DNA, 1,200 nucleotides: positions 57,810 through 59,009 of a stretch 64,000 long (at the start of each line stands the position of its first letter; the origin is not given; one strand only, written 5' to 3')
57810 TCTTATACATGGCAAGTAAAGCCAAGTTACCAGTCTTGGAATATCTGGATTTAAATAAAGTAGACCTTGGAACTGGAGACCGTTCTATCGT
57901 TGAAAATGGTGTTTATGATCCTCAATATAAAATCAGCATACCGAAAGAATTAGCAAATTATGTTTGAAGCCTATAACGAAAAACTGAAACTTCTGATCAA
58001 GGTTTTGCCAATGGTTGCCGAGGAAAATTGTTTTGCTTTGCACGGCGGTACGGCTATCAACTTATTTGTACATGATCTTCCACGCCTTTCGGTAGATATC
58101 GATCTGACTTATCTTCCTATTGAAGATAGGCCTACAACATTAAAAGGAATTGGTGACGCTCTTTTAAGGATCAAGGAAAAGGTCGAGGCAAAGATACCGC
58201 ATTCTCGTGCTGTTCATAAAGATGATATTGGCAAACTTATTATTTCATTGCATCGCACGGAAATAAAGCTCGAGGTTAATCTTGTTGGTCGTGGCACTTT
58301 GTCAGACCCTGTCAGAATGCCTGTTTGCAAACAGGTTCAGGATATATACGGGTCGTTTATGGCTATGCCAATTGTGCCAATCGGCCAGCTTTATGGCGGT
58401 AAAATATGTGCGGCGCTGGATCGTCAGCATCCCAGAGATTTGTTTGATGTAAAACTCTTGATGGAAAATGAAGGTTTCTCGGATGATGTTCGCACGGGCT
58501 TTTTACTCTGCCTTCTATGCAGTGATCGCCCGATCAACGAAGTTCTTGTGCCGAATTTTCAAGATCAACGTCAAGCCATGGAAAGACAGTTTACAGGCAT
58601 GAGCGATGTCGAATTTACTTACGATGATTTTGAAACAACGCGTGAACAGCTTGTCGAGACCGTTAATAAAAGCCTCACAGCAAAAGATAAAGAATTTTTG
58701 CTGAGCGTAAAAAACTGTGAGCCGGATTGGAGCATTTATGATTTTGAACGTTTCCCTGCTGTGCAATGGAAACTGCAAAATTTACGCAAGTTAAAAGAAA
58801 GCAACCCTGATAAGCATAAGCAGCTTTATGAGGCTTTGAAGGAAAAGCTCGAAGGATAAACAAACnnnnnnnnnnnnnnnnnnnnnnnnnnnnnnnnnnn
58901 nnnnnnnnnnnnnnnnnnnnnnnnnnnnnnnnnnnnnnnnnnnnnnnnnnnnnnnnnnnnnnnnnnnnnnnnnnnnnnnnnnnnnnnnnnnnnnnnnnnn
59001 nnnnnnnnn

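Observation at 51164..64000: Lambda-type tailed-phage morphogenesis block attached to a chlamydia-like chromosome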

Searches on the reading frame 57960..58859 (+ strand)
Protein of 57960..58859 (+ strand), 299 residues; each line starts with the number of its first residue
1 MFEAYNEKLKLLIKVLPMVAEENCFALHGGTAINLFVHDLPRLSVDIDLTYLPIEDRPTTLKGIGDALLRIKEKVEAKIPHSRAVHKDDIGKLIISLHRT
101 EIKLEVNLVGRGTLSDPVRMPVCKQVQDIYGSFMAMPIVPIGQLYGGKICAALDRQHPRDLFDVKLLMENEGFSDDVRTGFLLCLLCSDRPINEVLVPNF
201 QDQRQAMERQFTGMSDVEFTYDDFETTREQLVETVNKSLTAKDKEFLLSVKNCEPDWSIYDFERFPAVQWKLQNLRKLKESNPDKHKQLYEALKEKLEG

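Call 3: search_protein_families(library=pfam, proteins=[window:57960-58859:+], max_evalue=0.01)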
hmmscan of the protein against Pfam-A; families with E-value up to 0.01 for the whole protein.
window:57960-58859:+ (299 aa): 1 family
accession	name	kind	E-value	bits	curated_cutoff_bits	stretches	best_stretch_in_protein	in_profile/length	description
PF08843.17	AbiEii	-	5.9e-30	105.4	22.5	1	13-227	4-203/238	Nucleotidyl transferase AbiEii toxin, Type IV TA system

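Call 37: list_cluster_members(proteins=[L131:1507-1905:-, L131:1289-1558:-, L133:1342-2517:-, L133:279-854:-, L131:2616-3644:+, L131:4497-6125:+, L122:1457-1870:+, window:57960-58859:+, window:35120-35983:+, window:2136-3695:-])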
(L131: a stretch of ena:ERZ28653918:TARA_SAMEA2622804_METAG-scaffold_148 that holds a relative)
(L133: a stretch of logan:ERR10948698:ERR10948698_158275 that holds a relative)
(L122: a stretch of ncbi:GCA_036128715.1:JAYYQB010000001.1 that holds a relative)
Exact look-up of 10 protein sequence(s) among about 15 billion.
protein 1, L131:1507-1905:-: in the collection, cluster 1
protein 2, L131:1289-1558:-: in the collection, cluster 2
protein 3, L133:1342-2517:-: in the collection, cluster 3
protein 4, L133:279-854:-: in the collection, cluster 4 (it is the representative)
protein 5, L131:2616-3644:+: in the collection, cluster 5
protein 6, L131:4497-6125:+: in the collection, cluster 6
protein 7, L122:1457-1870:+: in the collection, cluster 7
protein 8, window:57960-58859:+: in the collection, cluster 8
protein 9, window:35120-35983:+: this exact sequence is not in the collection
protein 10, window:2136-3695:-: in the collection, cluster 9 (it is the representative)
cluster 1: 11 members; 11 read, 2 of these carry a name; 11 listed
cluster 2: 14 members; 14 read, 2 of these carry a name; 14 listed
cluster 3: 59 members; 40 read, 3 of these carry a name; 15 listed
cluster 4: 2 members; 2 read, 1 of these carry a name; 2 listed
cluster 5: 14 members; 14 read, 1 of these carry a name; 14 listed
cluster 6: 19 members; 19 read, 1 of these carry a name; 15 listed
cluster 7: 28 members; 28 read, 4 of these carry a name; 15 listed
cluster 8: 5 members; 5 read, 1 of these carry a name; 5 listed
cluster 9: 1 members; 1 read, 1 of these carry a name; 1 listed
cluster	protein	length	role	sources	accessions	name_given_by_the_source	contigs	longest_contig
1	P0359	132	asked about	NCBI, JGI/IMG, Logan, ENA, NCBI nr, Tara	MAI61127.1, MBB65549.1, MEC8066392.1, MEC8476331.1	MAG: hypothetical protein CBB87_01405 [Micavibrio sp. TMED27] | DNA-directed RNA polymerase specialized sigma24 family protein | hypothetical protein [Micavibrio sp.]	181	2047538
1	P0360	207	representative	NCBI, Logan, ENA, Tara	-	strand:- start:1401 stop:2024 length:624 start_codon:yes stop_codon:yes gene_type:complete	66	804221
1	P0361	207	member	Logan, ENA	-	-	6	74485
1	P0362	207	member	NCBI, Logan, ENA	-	-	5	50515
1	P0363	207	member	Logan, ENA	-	-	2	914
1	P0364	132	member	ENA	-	-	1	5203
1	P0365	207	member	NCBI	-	-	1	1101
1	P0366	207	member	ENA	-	-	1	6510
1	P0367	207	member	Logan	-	-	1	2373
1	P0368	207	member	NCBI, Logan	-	-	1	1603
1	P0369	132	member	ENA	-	-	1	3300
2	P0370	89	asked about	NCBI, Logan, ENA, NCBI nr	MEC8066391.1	MAG: DeoR family transcriptional regulator [Pseudomonadota bacterium] | DeoR family transcriptional regulator [Pseudomonadota bacterium]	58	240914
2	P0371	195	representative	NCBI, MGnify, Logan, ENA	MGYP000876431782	FL=1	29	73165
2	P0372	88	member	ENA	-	-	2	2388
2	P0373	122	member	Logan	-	-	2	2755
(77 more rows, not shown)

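Call 51: search_protein_families(library=phrogs, proteins=[L151:315-917:+, L151:956-1345:+, L151:1347-2165:+, L151:2169-2744:+, L151:2756-3802:+, L151:3945-4646:+, L151:4643-6664:+, L151:6647-7657:-, L151:7750-9000:-, L151:8975-9661:-], max_evalue=0.001)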
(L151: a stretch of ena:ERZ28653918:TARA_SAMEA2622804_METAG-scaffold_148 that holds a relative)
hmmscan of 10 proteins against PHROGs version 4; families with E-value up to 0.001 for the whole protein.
L151:315-917:+ (200 aa): 1 family
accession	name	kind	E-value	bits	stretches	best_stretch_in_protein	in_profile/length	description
phrog_1740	-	transcription regulation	2.9e-15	56.8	1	11-174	66-215/567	RNA polymerase sigma factor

L151:956-1345:+ (129 aa): 1 family
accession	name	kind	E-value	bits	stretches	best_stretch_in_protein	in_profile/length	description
phrog_2480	-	unknown function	6.5e-27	95.4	1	7-127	23-147/152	-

L151:1347-2165:+ (272 aa): 2 families
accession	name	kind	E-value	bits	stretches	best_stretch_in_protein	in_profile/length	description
phrog_124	-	DNA, RNA and nucleotide metabolism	5.6e-48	165.2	1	1-269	27-265/382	Sak4-like ssDNA annealing protein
phrog_32843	-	unknown function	1.4e-31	109.7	1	186-263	1-77/90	-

L151:2169-2744:+ (191 aa): 1 family
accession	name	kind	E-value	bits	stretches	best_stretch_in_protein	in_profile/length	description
phrog_2300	-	unknown function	1.2e-28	101.9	1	8-176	32-175/347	-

L151:2756-3802:+ (348 aa): 5 families
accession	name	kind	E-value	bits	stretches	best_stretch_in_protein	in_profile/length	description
phrog_510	-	DNA, RNA and nucleotide metabolism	2.6e-12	47.3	1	17-242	413-633/667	DNA primase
phrog_19299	-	head and packaging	2e-11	44.1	1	28-264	50-295/702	terminase large subunit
phrog_30356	-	DNA, RNA and nucleotide metabolism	1.2e-07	31.2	1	120-275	483-643/823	helicase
phrog_15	-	head and packaging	3.3e-07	30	1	21-241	90-312/1330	terminase large subunit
phrog_36964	-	head and packaging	2.7e-06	26.7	1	22-263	104-337/890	terminase large subunit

L151:3945-4646:+ (233 aa): 4 families
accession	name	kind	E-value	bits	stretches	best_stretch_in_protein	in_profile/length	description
phrog_1990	-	DNA, RNA and nucleotide metabolism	8.6e-71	239.7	1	3-232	16-239/290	Cas4-domain exonuclease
phrog_1706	-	DNA, RNA and nucleotide metabolism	2.6e-11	44.5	1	13-232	38-246/293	CRISPR/Cas system associated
phrog_434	-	DNA, RNA and nucleotide metabolism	2.1e-09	38.1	1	59-196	106-231/372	RecE-like recombination exonuclease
phrog_2506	-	DNA, RNA and nucleotide metabolism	8.4e-09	36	1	14-232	83-337/342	exonuclease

L151:4643-6664:+ (673 aa): 16 families
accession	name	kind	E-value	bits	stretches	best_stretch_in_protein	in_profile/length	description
phrog_239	-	DNA, RNA and nucleotide metabolism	7.7e-63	214.6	1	60-657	51-684/801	DNA primase/helicase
phrog_906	-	DNA, RNA and nucleotide metabolism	4.3e-37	129.3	1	339-572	509-732/872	DNA polymerase/primase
phrog_6088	-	DNA, RNA and nucleotide metabolism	5.2e-29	102.2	1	61-325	23-301/772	DNA primase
phrog_25693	-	unknown function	1.3e-18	67.9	1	321-517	12-208/405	-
phrog_13004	-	unknown function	1.9e-17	64.1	1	29-510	6-278/363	-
phrog_2850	-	unknown function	4.7e-17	63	1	341-548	141-334/465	-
phrog_3123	-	unknown function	3.8e-16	59.8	1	344-526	327-513/583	-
phrog_2597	-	DNA, RNA and nucleotide metabolism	2.9e-12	46.9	1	316-522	329-518/747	DNA primase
phrog_47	-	DNA, RNA and nucleotide metabolism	6.8e-11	42.4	1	167-309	186-322/947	DNA primase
phrog_6012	-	DNA, RNA and nucleotide metabolism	4.7e-09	37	1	345-519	133-294/447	DNA helicase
phrog_510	-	DNA, RNA and nucleotide metabolism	5.4e-09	36.3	1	36-140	19-116/667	DNA primase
phrog_1284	-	unknown function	1.3e-08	35.6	1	334-489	11-148/306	-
phrog_6357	-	unknown function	3.1e-06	27.7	1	347-566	20-208/321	-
phrog_849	-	DNA, RNA and nucleotide metabolism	3.2e-05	24.1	1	177-283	200-310/435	DNA primase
phrog_19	-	DNA, RNA and nucleotide metabolism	5.8e-05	23.1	1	355-489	350-476/621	DnaB-like replicative helicase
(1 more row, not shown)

L151:6647-7657:- (336 aa): 1 family
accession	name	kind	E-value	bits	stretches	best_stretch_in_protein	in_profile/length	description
phrog_25990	-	unknown function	1.7e-101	341.1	1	13-336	59-380/380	-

L151:7750-9000:- (416 aa): 1 family
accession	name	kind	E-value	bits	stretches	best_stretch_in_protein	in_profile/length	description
phrog_21102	-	unknown function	1.1e-137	460.4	1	11-414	2-405/405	-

L151:8975-9661:- (228 aa): 8 families
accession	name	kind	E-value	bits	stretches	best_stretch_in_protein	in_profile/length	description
phrog_4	-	transcription regulation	7.8e-24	85.4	1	81-217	204-338/400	transcriptional repressor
phrog_811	-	DNA, RNA and nucleotide metabolism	1.3e-16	61.4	1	99-216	16-133/140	UmuD-like protein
phrog_3502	-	unknown function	5.3e-15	56.6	1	4-82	36-115/131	-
phrog_8558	-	unknown function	7.6e-15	56.2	1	127-218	18-111/114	-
phrog_24920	-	unknown function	8.3e-12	46.2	1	17-82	4-70/125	-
phrog_362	-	transcription regulation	1.2e-09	39.4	1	16-82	3-70/106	transcriptional repressor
phrog_6201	-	transcription regulation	1.7e-09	38.6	1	128-214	27-114/121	CI-like repressor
phrog_10470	-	DNA, RNA and nucleotide metabolism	1.9e-05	25.4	1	139-214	1-74/79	UmuD-like protein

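Call 55: search_protein_families(library=phrogs, proteins=[L159:227-2116:-, L159:2103-2573:-, L159:2551-3849:-, L159:4041-4310:-, L159:4289-4543:-, L159:4521-4988:-, L159:5107-5373:-, L159:5617-6246:+], max_evalue=0.001)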
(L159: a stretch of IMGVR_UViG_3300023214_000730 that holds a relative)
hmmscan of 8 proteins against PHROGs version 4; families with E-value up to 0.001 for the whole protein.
L159:227-2116:- (629 aa): 11 families
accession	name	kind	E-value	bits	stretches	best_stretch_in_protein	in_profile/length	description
phrog_15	-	head and packaging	1.4e-272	909.2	1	10-627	343-980/1330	terminase large subunit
phrog_21311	-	head and packaging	8.6e-77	258.9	1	102-307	1-218/218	terminase large subunit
phrog_3028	-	unknown function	1.8e-48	166.2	1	417-614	3-193/203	-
phrog_16406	-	unknown function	1.1e-41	144.3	1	224-574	13-382/601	-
phrog_675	-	head and packaging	1.3e-34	120.4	1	48-354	42-343/576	terminase large subunit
phrog_3925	-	head and packaging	1.1e-31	110.6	1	6-126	25-141/150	terminase large subunit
phrog_15657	-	unknown function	2.9e-31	109.8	1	293-502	27-228/230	-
phrog_4145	-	head and packaging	5.6e-15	56.2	1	11-198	18-202/209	terminase large subunit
phrog_12876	-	head and packaging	1.8e-05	25.5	0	140-253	32-138/235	terminase large subunit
phrog_23163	-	unknown function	2.1e-05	25.2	1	16-121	18-122/130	-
phrog_12089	-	unknown function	3.2e-05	24.7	1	468-609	45-181/208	-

L159:2103-2573:- (156 aa): 1 family
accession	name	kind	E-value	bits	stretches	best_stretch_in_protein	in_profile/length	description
phrog_57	-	head and packaging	8.3e-25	88.8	1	1-154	10-172/199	terminase small subunit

L159:2551-3849:- (432 aa): 28 families (the best 25 are shown)
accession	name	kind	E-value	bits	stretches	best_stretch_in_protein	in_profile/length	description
phrog_498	-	other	1.4e-151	507.2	1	5-426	24-444/633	DNA methyltransferase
phrog_8071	-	DNA, RNA and nucleotide metabolism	5.1e-54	185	1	11-238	2-232/389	ParB-like partition protein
phrog_620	-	DNA, RNA and nucleotide metabolism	2.5e-47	162.8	1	10-163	3-159/217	ParB-like partition protein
phrog_67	-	other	2.6e-46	160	1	175-413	121-354/743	DNA methyltransferase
phrog_15396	-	DNA, RNA and nucleotide metabolism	1.9e-34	120.7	1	14-147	2-136/258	ParB-like partition nuclease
phrog_3008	-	other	8.8e-31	108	1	324-424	130-233/244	DNA methyltransferase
phrog_940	-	DNA, RNA and nucleotide metabolism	7.7e-30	105.4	1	13-154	3-143/388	nuclease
phrog_23085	-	unknown function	9.9e-29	100.8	1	305-410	4-113/138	-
phrog_930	-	DNA, RNA and nucleotide metabolism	1.5e-24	88.1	1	12-140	3-131/223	ParB-like partition protein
phrog_18056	-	DNA, RNA and nucleotide metabolism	2.6e-19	70.4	1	19-103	6-90/387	ParB-like partition nuclease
phrog_9353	-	unknown function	8e-18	66.2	1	23-233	18-202/245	-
phrog_723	-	DNA, RNA and nucleotide metabolism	3.9e-17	63.8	1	8-201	5-166/223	ParB-like partition protein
phrog_18293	-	other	8.1e-15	55.8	1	327-408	32-113/119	methyltransferase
phrog_4715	-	DNA, RNA and nucleotide metabolism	1.7e-12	47.5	1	5-111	136-248/630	ParB-like partition protein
phrog_6218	-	DNA, RNA and nucleotide metabolism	5.5e-11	43.3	1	15-92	4-86/506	ParB-like partition protein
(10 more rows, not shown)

L159:4041-4310:- (89 aa): 0 families

L159:4289-4543:- (84 aa): 6 families
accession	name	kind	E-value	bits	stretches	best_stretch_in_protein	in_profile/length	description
phrog_474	-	other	5.4e-25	89.8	1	2-83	128-210/274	phosphofructokinase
phrog_1167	-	other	1.3e-19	72.1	1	4-83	4-84/169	phosphofructokinase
phrog_6328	-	unknown function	6.5e-19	70.1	1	2-78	158-236/249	-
phrog_18396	-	unknown function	8.9e-13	49.8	1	2-83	157-244/248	-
phrog_1597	-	unknown function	1.2e-12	49.7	1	13-79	109-175/189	-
phrog_6342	-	unknown function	1.4e-09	39.4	1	15-79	64-128/236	-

L159:4521-4988:- (155 aa): 3 families
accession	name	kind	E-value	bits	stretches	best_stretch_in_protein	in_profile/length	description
phrog_18320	-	unknown function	1.2e-31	110.3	1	41-153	1-128/137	-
phrog_159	-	DNA, RNA and nucleotide metabolism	5.2e-27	95.7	1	5-145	90-245/330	RuvC-like Holliday junction resolvase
phrog_1770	-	DNA, RNA and nucleotide metabolism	2.4e-07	31.9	1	2-153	3-154/158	Holliday junction resolvase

L159:5107-5373:- (88 aa): 0 families

L159:5617-6246:+ (209 aa): 1 family
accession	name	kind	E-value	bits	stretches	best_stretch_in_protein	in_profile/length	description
phrog_1740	-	transcription regulation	2.1e-15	57.2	1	10-184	56-216/567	RNA polymerase sigma factor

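Call 59: search_protein_families(library=phrogs, proteins=[L161:12107-13519:+, L161:13449-14645:+, L161:14642-15013:+, L161:15017-16018:+, L161:16325-16861:+, L161:16858-17382:+, L161:17366-17833:+, L161:18461-19297:+, L161:19301-20509:+], max_evalue=0.001)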
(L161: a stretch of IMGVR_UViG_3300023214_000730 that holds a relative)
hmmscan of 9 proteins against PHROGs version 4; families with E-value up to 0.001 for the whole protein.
L161:12107-13519:+ (470 aa): 4 families
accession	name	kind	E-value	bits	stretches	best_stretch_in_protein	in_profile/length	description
phrog_21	-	head and packaging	4.6e-116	390.1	1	11-465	33-509/1362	portal protein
phrog_537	-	head and packaging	5.6e-70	236.1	1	255-467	1-213/233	portal protein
phrog_27056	-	unknown function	0.00012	22.9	1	22-77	28-83/135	-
phrog_3993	-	unknown function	0.00096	20.1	0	23-70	29-76/195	-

L161:13449-14645:+ (398 aa): 9 families
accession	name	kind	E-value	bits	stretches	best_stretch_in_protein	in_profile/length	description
phrog_53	-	head and packaging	7.1e-88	297.2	1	59-301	60-305/583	head maturation protease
phrog_33023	-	unknown function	6.3e-37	128.5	1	70-351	64-351/507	-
phrog_4759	-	unknown function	9.8e-25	88.5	1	68-192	76-200/209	-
phrog_21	-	head and packaging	4e-14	52.4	1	62-282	549-786/1362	portal protein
phrog_24209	-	unknown function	6.2e-10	39.9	1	96-143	1-48/49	-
phrog_24195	-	unknown function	4.3e-06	27.5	1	237-282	7-52/61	-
phrog_11747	-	unknown function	9.1e-06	26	1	81-181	29-127/290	-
phrog_16406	-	unknown function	1.7e-05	24.7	1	220-290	386-456/601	-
phrog_8940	-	tail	9e-05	23.4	1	236-287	6-57/201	capsid assembly protein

L161:14642-15013:+ (123 aa): 2 families
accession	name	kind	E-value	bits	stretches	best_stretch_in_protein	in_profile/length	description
phrog_49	-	head and packaging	5.2e-24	85.8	1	1-122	3-139/147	head decoration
phrog_3583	-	head and packaging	2.2e-06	28.1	1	32-90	50-111/155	head decoration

L161:15017-16018:+ (333 aa): 1 family
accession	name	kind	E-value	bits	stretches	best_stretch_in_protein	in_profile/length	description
phrog_29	-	head and packaging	4.4e-79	267.7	1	1-331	20-356/439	major head protein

L161:16325-16861:+ (178 aa): 4 families
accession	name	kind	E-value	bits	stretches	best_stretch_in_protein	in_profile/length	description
phrog_27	-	connector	2.4e-28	100.4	1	6-176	11-192/199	tail completion or Neck1 protein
phrog_9077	-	unknown function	0.00051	21.3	0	24-80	17-73/81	-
phrog_8274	-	unknown function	0.00055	20.4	0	31-143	186-317/354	-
phrog_1924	-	tail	0.00067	20.6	1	21-81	17-78/237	minor tail protein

L161:16858-17382:+ (174 aa): 1 family
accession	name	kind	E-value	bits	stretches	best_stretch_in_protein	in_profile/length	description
phrog_1072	-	unknown function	1.8e-55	188.1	1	4-170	6-173/174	-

L161:17366-17833:+ (155 aa): 3 families
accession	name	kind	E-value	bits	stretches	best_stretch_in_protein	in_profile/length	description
phrog_9992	-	tail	1.6e-34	120.5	1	7-138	7-137/228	baseplate assembly protein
phrog_6142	-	tail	6.2e-21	76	1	8-97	9-104/165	baseplate assembly protein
phrog_11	-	tail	4.6e-08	31.5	1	8-128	10-132/1960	baseplate spike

L161:18461-19297:+ (278 aa): 5 families
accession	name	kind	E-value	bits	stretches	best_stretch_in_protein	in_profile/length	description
phrog_4226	-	tail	3e-54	184.8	1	68-272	2-222/228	baseplate protein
phrog_6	-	tail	2.8e-48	165.9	2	95-274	235-406/548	baseplate wedge subunit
phrog_14699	-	unknown function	1.7e-06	28.9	1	220-260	1-41/59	-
phrog_21670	-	unknown function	1.5e-05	25.6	1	50-97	42-89/152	-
phrog_1608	-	tail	5.4e-05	23.7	1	91-270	3-187/192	tail protein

L161:19301-20509:+ (402 aa): 4 families
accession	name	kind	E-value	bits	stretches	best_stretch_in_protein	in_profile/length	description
phrog_17612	-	tail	4.6e-126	422.1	1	4-399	3-401/406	tail protein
phrog_19272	-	unknown function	8.4e-31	108.5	1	2-186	5-197/288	-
phrog_8207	-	unknown function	4e-20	73.3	1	9-187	10-192/368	-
phrog_48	-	tail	4.5e-05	23.7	1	64-138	82-159/478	tail protein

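Call 78: search_protein_families(library=pfam, proteins=[L151:3945-4646:+, L151:10451-11752:+, L151:8975-9661:-, L168:242-529:+, L168:15009-15509:+, L168:14744-15019:+, L168:16336-17004:+, L168:17001-17792:+], max_evalue=0.001)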
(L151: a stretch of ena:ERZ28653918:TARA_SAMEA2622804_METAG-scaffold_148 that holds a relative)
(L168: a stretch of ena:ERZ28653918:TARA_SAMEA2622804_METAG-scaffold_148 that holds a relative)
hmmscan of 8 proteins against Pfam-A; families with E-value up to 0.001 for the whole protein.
L151:3945-4646:+ (233 aa): 0 families

L151:10451-11752:+ (433 aa): 3 families
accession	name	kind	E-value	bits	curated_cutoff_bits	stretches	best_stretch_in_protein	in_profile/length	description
PF00239.26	Resolvase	-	2.9e-37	128.4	23.3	1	5-157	2-145/145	Resolvase, N terminal domain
PF07508.19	Recombinase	-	7.8e-18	65.1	21.1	1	180-273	4-101/102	Recombinase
PF13408.12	Zn_ribbon_recom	-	4.9e-10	40.1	25.3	1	287-348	1-58/58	Recombinase zinc beta ribbon domain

L151:8975-9661:- (228 aa): 2 families
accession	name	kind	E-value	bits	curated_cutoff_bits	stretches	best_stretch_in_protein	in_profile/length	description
PF00717.28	Peptidase_S24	-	4.5e-31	107.4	23.3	1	98-212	2-116/116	Peptidase S24-like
PF01726.22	LexA_DNA_bind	-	3.8e-14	52.6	23.7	1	16-77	3-65/65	LexA DNA binding domain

L168:242-529:+ (95 aa): 1 family
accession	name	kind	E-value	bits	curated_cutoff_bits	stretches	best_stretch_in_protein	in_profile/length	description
PF05488.18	PAAR_motif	-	1.1e-13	51.6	27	1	25-86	14-69/70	PAAR motif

L168:15009-15509:+ (166 aa): 2 families
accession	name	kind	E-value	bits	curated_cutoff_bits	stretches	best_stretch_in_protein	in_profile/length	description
PF05838.17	Glyco_hydro_108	-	1e-22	80.9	21.2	1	14-90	2-85/85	Glycosyl hydrolase 108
PF09374.15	PG_binding_3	-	5.8e-16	58.9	24.6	1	94-164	2-75/76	Predicted Peptidoglycan domain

L168:14744-15019:+ (91 aa): 0 families

L168:16336-17004:+ (222 aa): 2 families
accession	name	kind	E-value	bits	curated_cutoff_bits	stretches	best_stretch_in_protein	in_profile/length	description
PF09209.16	CecR_C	-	7.3e-29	100.8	24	1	89-211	2-124/125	HTH-type transcriptional dual regulator CecR, C-terminal domain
PF00440.29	TetR_N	-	1e-14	54.4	24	1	9-55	1-47/47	Bacterial regulatory proteins, tetR family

L168:17001-17792:+ (263 aa): 4 families
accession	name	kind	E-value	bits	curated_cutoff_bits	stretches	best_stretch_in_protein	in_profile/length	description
PF13437.12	HlyD_3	-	6.7e-13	49.7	22.2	1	155-233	13-96/106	HlyD family secretion protein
PF16576.10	HlyD_D23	-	2.4e-08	34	30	1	30-220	16-188/214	Barrel-sandwich domain of CusB or HlyD membrane-fusion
PF13533.13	Biotin_lipoyl_2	-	0.00013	22.2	29.8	1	36-65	3-32/32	Biotin-lipoyl like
PF24627.1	PUMA_CC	-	0.00045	20.6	30.1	0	109-142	8-41/74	PUMA coiled-coil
